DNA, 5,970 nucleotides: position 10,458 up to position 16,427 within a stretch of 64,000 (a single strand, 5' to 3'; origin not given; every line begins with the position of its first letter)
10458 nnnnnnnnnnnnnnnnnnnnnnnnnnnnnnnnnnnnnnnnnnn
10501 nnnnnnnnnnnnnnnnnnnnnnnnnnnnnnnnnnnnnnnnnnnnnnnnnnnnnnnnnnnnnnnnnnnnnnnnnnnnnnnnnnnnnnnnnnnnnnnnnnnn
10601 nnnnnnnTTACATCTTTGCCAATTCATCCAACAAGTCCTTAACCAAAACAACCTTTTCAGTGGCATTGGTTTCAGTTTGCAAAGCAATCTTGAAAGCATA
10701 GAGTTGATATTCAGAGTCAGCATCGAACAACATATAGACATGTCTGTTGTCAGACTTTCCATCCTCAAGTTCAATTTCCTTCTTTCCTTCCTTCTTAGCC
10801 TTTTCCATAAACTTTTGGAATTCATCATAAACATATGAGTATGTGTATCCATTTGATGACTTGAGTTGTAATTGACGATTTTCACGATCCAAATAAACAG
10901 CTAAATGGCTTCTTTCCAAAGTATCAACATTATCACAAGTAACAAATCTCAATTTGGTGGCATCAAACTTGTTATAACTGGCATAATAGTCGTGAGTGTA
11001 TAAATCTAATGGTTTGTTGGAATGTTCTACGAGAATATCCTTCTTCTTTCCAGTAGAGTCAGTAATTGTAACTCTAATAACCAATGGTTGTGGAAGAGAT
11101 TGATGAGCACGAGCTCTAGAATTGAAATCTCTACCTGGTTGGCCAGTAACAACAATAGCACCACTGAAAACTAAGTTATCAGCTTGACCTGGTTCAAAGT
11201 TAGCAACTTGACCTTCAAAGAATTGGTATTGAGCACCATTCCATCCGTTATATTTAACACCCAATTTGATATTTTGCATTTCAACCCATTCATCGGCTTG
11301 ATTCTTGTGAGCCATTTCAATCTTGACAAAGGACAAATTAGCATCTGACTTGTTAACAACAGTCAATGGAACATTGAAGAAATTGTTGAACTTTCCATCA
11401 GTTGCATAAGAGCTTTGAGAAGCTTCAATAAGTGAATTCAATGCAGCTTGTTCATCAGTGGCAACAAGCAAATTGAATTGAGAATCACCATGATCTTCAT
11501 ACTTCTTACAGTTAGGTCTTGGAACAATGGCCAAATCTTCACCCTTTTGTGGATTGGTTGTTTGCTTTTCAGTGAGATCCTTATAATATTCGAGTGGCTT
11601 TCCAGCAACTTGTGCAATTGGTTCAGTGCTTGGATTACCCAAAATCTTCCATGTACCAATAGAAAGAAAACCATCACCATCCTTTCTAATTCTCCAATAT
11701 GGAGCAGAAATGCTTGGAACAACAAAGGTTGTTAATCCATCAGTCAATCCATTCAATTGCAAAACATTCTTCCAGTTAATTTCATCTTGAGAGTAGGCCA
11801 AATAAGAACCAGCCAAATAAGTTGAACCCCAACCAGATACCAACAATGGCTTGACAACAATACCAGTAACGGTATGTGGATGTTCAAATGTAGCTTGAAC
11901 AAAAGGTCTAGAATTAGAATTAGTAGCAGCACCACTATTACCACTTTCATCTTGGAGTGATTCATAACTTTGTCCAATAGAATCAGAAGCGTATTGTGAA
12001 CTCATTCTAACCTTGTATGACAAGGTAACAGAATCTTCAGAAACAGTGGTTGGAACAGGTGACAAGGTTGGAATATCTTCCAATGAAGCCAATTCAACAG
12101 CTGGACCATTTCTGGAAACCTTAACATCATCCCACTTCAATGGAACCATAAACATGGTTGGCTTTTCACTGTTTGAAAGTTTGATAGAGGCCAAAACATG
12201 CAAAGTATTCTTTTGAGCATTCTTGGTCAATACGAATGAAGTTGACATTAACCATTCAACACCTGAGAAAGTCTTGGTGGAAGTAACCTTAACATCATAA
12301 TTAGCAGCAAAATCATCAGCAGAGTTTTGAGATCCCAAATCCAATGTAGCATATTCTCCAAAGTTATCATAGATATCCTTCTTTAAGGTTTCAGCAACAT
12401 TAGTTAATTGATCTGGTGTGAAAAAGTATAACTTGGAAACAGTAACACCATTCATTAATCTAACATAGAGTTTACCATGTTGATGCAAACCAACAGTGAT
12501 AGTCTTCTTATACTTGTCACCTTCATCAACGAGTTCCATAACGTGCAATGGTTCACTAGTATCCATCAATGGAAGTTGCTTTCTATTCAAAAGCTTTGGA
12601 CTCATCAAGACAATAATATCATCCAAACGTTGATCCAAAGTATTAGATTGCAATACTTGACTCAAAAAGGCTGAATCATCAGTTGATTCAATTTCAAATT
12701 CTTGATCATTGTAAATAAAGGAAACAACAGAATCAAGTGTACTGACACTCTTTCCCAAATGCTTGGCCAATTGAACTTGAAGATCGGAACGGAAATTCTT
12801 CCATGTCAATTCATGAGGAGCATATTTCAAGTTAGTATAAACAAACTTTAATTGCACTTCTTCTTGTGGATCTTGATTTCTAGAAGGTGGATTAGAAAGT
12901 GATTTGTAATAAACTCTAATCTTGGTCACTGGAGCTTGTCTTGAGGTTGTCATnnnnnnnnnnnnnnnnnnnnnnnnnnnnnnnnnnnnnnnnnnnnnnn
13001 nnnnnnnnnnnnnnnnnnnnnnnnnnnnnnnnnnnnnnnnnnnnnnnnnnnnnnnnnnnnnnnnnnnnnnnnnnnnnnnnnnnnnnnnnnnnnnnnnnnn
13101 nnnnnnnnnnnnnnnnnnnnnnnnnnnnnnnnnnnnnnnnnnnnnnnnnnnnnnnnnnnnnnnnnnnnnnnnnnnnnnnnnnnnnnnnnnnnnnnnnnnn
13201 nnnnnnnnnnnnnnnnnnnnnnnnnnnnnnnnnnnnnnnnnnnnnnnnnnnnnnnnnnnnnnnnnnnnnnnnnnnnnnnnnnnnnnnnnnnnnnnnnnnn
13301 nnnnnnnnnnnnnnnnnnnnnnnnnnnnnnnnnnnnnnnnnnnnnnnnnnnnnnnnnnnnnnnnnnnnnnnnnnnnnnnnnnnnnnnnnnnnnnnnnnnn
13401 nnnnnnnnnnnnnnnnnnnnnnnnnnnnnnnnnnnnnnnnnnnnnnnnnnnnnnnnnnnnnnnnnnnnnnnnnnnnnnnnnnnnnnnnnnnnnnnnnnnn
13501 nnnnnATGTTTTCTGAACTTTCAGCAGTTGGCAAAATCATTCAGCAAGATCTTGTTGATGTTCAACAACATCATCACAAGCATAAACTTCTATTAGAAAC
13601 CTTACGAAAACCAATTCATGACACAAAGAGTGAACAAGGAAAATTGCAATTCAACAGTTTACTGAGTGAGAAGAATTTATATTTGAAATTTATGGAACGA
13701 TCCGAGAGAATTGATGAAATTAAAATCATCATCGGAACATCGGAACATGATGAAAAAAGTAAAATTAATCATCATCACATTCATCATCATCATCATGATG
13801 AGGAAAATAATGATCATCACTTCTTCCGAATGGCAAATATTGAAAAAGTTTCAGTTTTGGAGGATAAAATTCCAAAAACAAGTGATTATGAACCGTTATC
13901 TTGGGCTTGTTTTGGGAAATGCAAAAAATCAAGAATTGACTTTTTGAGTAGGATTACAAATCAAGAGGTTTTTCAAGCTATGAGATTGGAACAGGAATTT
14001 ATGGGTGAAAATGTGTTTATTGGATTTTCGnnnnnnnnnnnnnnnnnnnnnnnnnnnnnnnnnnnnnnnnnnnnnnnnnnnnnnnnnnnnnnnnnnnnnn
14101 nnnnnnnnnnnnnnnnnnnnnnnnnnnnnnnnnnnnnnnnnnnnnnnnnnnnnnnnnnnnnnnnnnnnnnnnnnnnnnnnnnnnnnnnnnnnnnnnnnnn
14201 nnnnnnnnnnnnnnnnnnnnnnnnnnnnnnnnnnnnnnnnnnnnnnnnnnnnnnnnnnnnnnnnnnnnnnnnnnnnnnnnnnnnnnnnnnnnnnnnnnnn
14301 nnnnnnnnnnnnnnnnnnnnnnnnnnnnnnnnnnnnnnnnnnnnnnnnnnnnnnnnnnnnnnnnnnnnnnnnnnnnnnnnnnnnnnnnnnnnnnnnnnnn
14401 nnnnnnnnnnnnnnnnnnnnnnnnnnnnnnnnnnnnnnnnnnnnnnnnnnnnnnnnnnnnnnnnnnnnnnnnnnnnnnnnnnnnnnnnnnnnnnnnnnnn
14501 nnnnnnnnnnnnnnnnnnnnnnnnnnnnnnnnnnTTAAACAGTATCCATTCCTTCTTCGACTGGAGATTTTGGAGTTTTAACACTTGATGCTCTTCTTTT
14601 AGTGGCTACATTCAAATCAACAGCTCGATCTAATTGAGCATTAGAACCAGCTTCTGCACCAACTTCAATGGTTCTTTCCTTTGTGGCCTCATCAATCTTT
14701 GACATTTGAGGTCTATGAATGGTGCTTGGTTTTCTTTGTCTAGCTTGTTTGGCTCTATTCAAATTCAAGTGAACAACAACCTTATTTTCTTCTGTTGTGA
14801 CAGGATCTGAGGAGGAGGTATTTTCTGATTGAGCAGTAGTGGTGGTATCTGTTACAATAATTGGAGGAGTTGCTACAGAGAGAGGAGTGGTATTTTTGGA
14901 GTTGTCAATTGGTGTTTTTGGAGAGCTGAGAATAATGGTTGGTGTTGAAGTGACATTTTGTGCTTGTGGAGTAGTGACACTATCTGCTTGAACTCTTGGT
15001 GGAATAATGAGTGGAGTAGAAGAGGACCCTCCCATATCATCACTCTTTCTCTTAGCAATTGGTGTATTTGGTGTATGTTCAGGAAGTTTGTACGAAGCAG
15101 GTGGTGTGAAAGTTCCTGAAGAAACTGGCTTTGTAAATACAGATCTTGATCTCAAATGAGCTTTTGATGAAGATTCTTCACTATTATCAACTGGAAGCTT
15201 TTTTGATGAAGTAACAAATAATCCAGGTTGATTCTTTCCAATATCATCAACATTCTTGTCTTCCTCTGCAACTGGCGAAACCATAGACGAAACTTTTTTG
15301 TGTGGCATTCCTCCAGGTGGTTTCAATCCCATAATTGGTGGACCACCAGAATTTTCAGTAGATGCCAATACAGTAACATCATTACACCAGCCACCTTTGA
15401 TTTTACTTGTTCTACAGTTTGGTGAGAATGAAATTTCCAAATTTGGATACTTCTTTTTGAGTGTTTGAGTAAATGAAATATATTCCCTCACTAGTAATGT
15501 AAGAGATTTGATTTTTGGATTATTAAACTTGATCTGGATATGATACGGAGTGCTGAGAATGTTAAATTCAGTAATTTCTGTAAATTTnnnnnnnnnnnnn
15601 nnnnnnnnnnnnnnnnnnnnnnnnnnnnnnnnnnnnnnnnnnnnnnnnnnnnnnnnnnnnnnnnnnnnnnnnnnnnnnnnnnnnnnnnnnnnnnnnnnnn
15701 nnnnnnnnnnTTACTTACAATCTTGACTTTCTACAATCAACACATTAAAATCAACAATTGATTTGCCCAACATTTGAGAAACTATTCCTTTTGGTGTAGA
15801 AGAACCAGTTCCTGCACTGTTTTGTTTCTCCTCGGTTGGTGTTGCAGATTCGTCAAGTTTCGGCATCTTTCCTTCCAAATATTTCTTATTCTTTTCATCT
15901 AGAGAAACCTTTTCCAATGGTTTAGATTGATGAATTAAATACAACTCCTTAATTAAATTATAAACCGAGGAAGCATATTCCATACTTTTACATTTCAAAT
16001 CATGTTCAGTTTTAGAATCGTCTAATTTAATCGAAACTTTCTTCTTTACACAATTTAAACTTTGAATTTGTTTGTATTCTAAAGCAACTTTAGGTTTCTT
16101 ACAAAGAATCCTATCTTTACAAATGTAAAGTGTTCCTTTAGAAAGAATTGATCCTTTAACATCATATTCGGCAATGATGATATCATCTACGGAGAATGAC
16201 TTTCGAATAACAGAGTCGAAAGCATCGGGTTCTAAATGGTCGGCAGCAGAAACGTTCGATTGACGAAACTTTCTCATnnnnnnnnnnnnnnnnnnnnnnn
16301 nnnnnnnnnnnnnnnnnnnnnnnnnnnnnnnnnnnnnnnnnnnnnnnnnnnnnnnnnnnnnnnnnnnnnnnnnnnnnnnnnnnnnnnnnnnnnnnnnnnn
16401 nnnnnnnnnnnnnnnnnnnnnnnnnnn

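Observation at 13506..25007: Two Ras-like genes 10 kb apart with degenerate nucleotide-binding motifs (candidate pseudoGTPases), one with an F-box-like N-terminus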

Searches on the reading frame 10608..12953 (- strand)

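Call 7: search_protein_families(library=pfam, max_evalue=1, proteins=[window:10608-12953:-])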
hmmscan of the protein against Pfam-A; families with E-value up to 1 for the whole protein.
window:10608-12953:- (781 aa): 2 families
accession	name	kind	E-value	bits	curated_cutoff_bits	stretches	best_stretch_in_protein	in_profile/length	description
PF00754.31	F5_F8_type_C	-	0.00019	22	28.2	1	340-423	24-111/127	F5/8 type C domain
PF22633.2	F5_F8_type_C_2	-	0.022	15.8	27.8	1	337-422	6-91/91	NedA-like, galactose-binding domain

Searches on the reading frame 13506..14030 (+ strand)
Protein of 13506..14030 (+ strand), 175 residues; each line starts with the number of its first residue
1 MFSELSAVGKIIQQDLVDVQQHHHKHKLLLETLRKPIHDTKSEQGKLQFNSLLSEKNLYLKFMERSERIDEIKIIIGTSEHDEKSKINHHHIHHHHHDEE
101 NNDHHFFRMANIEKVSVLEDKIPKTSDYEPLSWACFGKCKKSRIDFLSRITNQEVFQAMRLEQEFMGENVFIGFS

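Call 37: search_protein_representatives(alignment_id=A3)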
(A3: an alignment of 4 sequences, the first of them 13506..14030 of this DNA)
Query: 4 sequences, 174 profile positions. Proteins with E-value up to 0.001 (for the whole library): 3; up to 1e-10: 2; up to 1e-30: 2. The best 3 are listed.
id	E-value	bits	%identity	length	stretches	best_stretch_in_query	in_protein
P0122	4.1e-115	397.9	-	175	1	1-174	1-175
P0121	7.5e-74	263.6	-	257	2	93-174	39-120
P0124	5.9e-06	42.6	-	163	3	125-172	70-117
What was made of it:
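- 13506..14029 (+): Gene 1 exon 1 (aa 1-175): orphan, His-rich N-terminal half with only G1-G3 remnants. An exhaustive profile search of 1.84 billion proteins found no relatives outside N. gruberi (call 37).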

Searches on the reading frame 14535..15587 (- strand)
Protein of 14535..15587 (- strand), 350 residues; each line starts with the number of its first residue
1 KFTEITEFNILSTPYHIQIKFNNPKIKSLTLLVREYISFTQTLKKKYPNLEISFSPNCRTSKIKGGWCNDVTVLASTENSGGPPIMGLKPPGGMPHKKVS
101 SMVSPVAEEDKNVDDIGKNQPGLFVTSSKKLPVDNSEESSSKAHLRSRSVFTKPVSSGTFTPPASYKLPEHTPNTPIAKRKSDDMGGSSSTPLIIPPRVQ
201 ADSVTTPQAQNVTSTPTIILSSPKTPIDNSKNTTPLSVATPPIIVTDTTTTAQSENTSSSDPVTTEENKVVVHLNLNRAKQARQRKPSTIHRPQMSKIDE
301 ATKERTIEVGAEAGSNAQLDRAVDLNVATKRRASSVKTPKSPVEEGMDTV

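Call 63: search_protein_families(library=pfam, max_evalue=0.01, proteins=[window:14535-15587:-])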
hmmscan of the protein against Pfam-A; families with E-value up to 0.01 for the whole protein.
window:14535-15587:- (350 aa): 0 families

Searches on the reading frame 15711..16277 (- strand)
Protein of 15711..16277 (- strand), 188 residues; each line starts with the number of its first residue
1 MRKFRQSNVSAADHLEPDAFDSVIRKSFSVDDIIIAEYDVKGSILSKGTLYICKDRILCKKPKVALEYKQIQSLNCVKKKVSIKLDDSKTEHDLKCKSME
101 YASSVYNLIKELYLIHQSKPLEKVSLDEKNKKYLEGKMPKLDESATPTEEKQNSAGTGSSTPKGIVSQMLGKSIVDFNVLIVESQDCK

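Call 7: search_protein_families(library=pfam, max_evalue=1, proteins=[window:15711-16277:-])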
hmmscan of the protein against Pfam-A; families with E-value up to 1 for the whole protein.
window:15711-16277:- (188 aa): 3 families
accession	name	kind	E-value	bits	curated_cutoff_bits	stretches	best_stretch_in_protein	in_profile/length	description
PF00540.23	Gag_p17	-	0.0031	18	20.8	1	100-165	72-136/140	gag gene protein p17 (matrix protein)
PF24081.1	PH_SLA1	-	0.0033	18.2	27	1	47-112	19-89/91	SLA1-like, PH domain-like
PF05950.16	Orthopox_A36R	-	0.024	15.2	25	1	39-111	11-83/158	Orthopoxvirus A36R protein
